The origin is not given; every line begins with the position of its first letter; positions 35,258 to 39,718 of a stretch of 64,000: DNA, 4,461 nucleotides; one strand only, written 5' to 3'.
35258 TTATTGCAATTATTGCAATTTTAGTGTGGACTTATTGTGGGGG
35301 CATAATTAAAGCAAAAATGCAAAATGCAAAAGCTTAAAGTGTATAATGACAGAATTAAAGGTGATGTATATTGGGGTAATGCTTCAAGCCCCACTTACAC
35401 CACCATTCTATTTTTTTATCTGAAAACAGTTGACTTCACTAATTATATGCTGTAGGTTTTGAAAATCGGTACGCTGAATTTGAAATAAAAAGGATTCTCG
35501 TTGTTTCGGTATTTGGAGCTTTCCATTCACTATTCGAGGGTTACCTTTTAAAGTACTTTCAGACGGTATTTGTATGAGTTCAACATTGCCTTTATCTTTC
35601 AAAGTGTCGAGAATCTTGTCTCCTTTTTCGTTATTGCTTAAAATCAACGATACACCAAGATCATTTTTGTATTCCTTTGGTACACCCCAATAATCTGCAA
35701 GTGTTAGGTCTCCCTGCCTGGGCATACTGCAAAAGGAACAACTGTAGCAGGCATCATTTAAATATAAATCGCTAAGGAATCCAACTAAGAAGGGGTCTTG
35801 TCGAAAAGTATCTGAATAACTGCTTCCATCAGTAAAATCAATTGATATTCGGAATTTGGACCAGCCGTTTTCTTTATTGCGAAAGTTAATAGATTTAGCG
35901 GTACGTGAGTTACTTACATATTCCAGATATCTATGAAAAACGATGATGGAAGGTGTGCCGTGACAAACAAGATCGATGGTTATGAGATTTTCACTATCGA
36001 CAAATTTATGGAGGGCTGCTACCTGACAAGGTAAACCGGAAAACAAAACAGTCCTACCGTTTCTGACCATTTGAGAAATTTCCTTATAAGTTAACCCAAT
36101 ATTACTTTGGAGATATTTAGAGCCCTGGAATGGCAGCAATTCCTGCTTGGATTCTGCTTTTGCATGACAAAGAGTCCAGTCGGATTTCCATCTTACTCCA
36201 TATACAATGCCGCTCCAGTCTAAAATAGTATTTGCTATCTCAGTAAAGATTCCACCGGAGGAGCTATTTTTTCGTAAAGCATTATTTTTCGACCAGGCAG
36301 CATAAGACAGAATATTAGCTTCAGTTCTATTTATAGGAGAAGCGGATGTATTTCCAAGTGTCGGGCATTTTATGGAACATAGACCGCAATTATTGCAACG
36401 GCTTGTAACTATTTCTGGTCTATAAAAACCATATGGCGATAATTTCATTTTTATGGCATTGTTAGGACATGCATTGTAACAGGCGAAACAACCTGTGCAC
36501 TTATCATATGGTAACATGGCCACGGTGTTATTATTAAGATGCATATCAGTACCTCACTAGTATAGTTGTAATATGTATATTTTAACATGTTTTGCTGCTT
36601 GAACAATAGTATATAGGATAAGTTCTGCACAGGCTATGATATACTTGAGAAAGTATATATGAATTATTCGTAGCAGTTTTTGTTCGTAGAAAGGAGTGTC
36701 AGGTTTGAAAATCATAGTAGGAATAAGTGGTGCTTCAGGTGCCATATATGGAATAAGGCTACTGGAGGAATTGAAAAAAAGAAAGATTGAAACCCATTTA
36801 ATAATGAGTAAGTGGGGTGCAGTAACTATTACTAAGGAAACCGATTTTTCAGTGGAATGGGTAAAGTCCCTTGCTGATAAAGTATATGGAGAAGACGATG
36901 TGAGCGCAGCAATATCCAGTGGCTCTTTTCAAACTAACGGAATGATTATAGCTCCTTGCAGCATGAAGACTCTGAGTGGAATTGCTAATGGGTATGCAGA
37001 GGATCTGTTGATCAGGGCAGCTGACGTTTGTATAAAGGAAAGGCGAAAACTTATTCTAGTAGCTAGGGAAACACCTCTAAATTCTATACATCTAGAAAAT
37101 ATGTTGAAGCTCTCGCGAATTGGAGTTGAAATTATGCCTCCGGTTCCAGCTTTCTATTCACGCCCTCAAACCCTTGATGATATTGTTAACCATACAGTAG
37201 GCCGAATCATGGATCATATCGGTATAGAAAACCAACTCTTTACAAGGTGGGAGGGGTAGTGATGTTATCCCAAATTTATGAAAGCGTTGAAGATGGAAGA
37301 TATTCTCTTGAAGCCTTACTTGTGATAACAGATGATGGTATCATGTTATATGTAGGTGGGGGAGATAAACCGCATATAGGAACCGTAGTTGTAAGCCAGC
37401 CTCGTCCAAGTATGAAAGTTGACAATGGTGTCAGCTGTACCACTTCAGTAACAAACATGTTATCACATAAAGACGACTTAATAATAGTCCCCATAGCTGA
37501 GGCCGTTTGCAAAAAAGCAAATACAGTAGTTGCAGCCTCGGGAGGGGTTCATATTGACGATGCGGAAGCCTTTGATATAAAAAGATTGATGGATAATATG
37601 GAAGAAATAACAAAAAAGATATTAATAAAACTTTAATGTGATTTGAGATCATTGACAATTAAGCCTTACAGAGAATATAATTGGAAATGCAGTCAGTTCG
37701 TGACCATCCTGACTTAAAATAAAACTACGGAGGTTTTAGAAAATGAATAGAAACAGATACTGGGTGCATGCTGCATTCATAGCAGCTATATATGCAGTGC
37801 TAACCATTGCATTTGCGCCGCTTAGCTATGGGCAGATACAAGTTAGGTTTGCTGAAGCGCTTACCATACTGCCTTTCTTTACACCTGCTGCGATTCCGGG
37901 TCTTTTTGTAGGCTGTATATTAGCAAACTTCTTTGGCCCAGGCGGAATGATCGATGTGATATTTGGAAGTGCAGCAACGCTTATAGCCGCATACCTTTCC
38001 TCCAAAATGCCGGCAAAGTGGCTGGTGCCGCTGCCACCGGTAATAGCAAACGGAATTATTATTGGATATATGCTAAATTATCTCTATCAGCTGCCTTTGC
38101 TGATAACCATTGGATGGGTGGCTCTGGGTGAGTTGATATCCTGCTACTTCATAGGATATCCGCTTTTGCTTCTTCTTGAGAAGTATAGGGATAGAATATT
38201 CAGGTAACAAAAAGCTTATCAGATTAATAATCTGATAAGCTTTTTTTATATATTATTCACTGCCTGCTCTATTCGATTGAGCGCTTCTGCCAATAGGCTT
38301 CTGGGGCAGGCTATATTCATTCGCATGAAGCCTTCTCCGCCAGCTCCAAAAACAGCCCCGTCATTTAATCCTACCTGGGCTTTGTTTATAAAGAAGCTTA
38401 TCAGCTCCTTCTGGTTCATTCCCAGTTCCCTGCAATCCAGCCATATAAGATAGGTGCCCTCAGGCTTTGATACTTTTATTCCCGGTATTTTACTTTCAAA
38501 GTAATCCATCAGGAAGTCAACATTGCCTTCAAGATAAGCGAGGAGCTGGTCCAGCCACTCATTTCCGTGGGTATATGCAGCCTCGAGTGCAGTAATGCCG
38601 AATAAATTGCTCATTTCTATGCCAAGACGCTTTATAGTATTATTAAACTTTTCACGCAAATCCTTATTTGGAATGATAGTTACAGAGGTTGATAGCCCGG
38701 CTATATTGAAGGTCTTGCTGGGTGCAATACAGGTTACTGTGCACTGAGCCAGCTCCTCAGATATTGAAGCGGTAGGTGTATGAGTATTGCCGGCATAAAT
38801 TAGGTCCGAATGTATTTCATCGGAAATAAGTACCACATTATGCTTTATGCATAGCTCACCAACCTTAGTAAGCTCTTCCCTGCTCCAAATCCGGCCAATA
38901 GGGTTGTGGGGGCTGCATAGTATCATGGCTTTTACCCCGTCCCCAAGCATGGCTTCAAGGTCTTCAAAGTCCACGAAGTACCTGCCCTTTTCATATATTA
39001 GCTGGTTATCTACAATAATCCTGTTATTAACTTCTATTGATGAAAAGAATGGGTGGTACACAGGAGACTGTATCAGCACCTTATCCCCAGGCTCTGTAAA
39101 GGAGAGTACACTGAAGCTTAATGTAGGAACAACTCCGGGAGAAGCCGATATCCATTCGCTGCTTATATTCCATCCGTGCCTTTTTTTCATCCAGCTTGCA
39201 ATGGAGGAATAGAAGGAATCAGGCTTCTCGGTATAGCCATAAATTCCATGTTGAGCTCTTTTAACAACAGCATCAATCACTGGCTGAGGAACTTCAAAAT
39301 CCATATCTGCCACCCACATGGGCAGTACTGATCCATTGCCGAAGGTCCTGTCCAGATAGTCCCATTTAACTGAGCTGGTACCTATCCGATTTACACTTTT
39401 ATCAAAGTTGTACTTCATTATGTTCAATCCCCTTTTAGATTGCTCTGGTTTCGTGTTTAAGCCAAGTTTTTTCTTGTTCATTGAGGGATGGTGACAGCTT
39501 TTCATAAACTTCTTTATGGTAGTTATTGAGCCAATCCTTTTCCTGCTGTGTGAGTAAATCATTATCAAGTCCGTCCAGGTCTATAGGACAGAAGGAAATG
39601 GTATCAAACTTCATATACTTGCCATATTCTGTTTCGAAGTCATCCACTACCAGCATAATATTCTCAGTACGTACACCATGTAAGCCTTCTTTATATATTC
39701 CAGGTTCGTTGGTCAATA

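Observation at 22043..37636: Orphan 15-kb carboxylate-catabolism island combining AcnX, three RraA paralogs, PreA-like reductase, IPMDH/LeuCD-like enzymes, UbiD/UbiX and a TctCBA importer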

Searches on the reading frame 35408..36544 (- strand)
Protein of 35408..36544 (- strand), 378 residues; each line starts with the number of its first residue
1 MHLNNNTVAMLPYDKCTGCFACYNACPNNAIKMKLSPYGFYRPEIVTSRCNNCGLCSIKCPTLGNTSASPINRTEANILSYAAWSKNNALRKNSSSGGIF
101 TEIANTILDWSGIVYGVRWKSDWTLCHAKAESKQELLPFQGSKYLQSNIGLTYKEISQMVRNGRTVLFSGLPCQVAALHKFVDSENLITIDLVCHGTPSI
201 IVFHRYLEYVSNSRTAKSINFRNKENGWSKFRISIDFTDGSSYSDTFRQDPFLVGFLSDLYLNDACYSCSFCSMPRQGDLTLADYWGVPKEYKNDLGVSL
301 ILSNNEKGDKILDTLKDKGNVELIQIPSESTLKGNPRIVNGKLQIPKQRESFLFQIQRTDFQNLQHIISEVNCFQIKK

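Call 4: search_protein_families(library=pfam, proteins=[window:35408-36544:-])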
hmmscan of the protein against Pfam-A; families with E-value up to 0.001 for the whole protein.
window:35408-36544:- (378 aa): 11 families
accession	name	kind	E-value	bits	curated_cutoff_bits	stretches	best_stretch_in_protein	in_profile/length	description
PF04432.18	FrhB_FdhB_C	-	2.2e-21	76.8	23.3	1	164-327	2-148/150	Coenzyme F420 hydrogenase/dehydrogenase, beta subunit C terminus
PF12838.12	Fer4_7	-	7.4e-10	39.6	27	1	15-62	1-50/52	4Fe-4S dicluster domain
PF04422.18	FrhB_FdhB_N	-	1.5e-09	38.3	22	1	81-148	2-72/78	Coenzyme F420 hydrogenase/dehydrogenase, beta subunit N-term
PF13187.11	Fer4_9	-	9.8e-09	35.6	27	1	15-62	1-49/52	4Fe-4S dicluster domain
PF00037.32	Fer4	-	2.6e-08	33.8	21.1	1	13-32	5-24/24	4Fe-4S binding domain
PF12797.12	Fer4_2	-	2e-07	30.9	24.5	1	13-27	7-21/22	4Fe-4S binding domain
PF14697.11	Fer4_21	-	2.6e-07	31.1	35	1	4-33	29-59/59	4Fe-4S dicluster domain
PF13237.11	Fer4_10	-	1.2e-06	28.8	25.5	0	14-27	7-20/53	4Fe-4S dicluster domain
PF13183.11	Fer4_8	-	2e-06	28.7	27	0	48-78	3-33/68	4Fe-4S dicluster domain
PF12837.12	Fer4_6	-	6.6e-06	26.3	25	1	14-31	7-24/24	4Fe-4S binding domain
PF13484.11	Fer4_16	-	0.00015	22.9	30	0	15-34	1-20/66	4Fe-4S double cluster binding domain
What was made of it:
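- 35408..36544 (-): FrhB-like Fe-S flavoprotein: accessory, possibly an electron donor to the PreA-like enzyme. FrhB_FdhB_N/C plus Fer4 (call 4).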

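Call 46: search_protein_families(library=ncbifam, proteins=[window:35408-36544:-], max_evalue=1e-8)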
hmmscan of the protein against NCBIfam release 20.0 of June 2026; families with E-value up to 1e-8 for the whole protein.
window:35408-36544:- (378 aa): 1 family
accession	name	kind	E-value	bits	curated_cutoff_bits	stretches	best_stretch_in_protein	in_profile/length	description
NF004541.0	PRK05888.2-2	equivalog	7.9e-09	35.6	217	1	12-64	59-112/168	NADH-quinone oxidoreductase subunit NuoI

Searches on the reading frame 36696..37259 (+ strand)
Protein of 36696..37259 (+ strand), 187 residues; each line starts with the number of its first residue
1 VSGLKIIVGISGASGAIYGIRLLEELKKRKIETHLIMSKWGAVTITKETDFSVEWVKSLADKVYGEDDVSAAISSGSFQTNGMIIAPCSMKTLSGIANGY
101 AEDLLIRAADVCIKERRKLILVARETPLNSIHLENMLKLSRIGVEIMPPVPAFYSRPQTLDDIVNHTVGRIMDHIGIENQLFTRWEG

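Call 4: search_protein_families(library=pfam, proteins=[window:36696-37259:+])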
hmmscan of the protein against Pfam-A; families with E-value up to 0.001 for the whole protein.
window:36696-37259:+ (187 aa): 1 family
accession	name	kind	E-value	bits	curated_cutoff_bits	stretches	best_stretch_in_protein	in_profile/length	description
PF02441.25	Flavoprotein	-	5.9e-48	163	22.7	1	5-174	2-161/162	Flavoprotein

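Call 73: search_protein_families(library=ncbifam, proteins=[window:36696-37259:+], max_evalue=1e-10)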
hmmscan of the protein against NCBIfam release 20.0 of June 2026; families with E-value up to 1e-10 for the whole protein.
window:36696-37259:+ (187 aa): 4 families
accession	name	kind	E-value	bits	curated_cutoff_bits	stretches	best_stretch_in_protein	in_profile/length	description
NF041206.1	VdcB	exception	8.9e-84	279.7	290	1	5-187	1-184/184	non-oxidative hydroxyarylic acid decarboxylases subunit B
TIGR00421.1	ubiX_pad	subfamily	6.6e-83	276.9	108.9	1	5-185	1-181/181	UbiX family flavin prenyltransferase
NF004685.0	PRK06029.1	subfamily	1.5e-81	272.9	188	1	5-187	3-186/187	UbiX family flavin prenyltransferase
NF041218.1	BagM_FevK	exception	1.6e-75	253.2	420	1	5-187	2-185/215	bagremycin/ferroverdin biosynthesis UbiX family decarboxylase BagM/FevK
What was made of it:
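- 36696..37259 (+): UbiX flavin prenyltransferase (makes prFMNH2 for UbiD). TIGR00421 scores 277 against a cut-off of 109 (call 73).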

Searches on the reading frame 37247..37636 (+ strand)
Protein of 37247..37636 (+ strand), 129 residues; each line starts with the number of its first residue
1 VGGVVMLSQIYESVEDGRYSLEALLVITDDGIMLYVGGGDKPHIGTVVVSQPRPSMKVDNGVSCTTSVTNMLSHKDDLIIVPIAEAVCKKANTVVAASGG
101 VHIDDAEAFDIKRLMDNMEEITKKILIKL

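Call 4: search_protein_families(library=pfam, proteins=[window:37247-37636:+])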
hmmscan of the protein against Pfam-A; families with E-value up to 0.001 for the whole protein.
window:37247-37636:+ (129 aa): 1 family
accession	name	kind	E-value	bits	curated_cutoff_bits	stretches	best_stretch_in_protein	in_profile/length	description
PF21758.2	PAC_bac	-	6.8e-30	103.6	27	1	16-128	2-113/115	Bacterial proteasome assembling chaperone-like protein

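Call 73: search_protein_families(library=ncbifam, proteins=[window:37247-37636:+], max_evalue=1e-10)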
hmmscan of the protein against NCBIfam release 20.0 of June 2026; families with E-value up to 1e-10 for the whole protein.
window:37247-37636:+ (129 aa): 0 families

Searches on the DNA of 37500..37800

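Call 81: search_rna_families(source=window, start=37500, end=37800, threshold=evalue, max_evalue=1)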
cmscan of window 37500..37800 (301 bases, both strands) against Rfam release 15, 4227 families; matches with E-value up to 1: 2.
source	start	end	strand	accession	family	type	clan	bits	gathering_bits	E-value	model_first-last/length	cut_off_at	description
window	37628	37699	-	RF00349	snoR11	Gene; snRNA; snoRNA; CD-box;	-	20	50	0.53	1-90/90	no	Small nucleolar RNA R11/Z151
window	37687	37734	+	RF00522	PreQ1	Cis-reg; riboswitch;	-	18.2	39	0.2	1-45/45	no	PreQ1 (pre queuosine) riboswitch aptamer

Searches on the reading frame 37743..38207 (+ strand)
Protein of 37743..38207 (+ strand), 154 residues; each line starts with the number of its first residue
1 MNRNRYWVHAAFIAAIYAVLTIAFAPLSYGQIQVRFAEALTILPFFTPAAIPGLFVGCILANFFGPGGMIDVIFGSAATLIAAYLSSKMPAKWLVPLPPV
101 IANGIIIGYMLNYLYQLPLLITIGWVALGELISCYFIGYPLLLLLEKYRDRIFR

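Call 4: search_protein_families(library=pfam, proteins=[window:37743-38207:+])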
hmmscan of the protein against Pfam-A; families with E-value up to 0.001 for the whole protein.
window:37743-38207:+ (154 aa): 1 family
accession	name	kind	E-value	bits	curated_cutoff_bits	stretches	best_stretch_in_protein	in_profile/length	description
PF06177.16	QueT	-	6.6e-50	169.5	33.7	1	8-147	2-141/141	QueT transporter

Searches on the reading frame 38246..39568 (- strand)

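Call 4: search_protein_families(library=pfam, proteins=[window:38246-39568:-])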
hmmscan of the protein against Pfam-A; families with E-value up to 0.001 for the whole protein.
window:38246-39568:- (440 aa): 1 family
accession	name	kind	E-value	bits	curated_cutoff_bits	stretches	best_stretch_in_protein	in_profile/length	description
PF00155.27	Aminotran_1_2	-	1.3e-35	123.8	19.7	1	89-433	11-361/361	Aminotransferase class I and II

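Call 73: search_protein_families(library=ncbifam, proteins=[window:38246-39568:-], max_evalue=1e-10)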
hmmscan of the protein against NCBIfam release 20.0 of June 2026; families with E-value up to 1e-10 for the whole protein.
window:38246-39568:- (440 aa): 43 families (the best 25 are shown)
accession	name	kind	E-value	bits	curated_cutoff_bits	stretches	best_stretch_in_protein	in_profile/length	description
TIGR04350.1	C_S_lyase_PatB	subfamily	7.2e-158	525.5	340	1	55-437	1-383/384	PatB family C-S lyase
NF004770.0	PRK06108.1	subfamily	3.3e-43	148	422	1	58-438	16-393/396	pyridoxal phosphate-dependent aminotransferase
NF004975.0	PRK06348.1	equivalog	8.1e-38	130.4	549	1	81-435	31-381/384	pyridoxal phosphate-dependent aminotransferase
NF041364.1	GntC_guanitoxin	equivalog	1.1e-37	129.8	415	1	88-435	7-355/356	guanitoxin biosynthesis PLP-dependent (S)-gamma-hydroxy-L-arginine cyclodehydratase GntC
NF005855.0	PRK07777.1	equivalog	4.4e-35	121.7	553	1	94-407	43-355/391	pyridoxal phosphate-dependent aminotransferase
NF041091.1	asp_aminotase_Arch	equivalog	1.9e-34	119.2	550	1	84-437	32-375/376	aspartate aminotransferase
NF005816.0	PRK07682.1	equivalog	2.9e-34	118.4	620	1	55-439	6-385/390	aminotransferase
NF006229.0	PRK08361.1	equivalog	1.9e-33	116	624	1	52-439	7-390/391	aspartate aminotransferase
NF006230.0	PRK08363.1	equivalog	4.3e-33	114.7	534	1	89-438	43-393/398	alanine aminotransferase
TIGR01265.1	tyr_nico_aTase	subfamily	1.1e-32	113.5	292.45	1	99-435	58-397/403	tyrosine/nicotianamine family aminotransferase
NF005744.0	PRK07568.1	subfamily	1.3e-32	113.1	389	1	86-376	37-323/398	pyridoxal phosphate-dependent aminotransferase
TIGR03540.1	DapC_direct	equivalog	2.4e-31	109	593.25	1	81-435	31-382/383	LL-diaminopimelate aminotransferase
NF005588.0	PRK07309.1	equivalog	1e-30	106.9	576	1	52-438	4-387/391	pyridoxal phosphate-dependent aminotransferase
NF005817.0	PRK07683.1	equivalog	7.4e-30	103.9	575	1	56-438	6-382/387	aminotransferase A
NF006756.0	PRK09276.1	subfamily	8.5e-30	103.9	507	1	81-435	33-384/387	LL-diaminopimelate aminotransferase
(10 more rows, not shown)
